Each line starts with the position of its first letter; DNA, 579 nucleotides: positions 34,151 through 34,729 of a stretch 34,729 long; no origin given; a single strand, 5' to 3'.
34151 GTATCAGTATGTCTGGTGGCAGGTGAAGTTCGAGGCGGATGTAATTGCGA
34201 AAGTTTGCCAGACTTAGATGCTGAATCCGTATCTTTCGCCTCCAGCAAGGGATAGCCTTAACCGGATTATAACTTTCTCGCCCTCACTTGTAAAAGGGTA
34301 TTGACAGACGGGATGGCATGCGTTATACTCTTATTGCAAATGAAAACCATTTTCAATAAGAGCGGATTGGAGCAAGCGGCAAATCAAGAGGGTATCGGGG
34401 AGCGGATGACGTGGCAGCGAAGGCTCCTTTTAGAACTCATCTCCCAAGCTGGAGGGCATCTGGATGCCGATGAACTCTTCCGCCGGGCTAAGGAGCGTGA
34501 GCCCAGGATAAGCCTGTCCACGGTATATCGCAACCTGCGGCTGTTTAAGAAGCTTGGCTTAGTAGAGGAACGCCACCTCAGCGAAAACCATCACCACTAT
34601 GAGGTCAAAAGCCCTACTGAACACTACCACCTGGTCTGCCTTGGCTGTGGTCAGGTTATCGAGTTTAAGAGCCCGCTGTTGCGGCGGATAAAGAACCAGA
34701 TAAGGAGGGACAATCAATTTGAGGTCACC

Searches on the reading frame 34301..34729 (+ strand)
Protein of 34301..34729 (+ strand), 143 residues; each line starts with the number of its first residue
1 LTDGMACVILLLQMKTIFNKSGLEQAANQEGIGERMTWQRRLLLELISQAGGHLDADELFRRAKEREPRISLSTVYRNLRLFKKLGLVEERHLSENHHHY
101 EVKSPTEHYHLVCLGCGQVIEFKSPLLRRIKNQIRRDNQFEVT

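Call 50: search_protein_families(library=pfam, proteins=[window:34301-34729:+])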
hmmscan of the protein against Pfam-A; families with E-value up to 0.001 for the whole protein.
window:34301-34729:+ (143 aa): 1 family
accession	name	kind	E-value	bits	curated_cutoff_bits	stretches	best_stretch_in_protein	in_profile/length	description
PF01475.25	FUR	-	7e-32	110.6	23.1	1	33-142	3-113/121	Ferric uptake regulator family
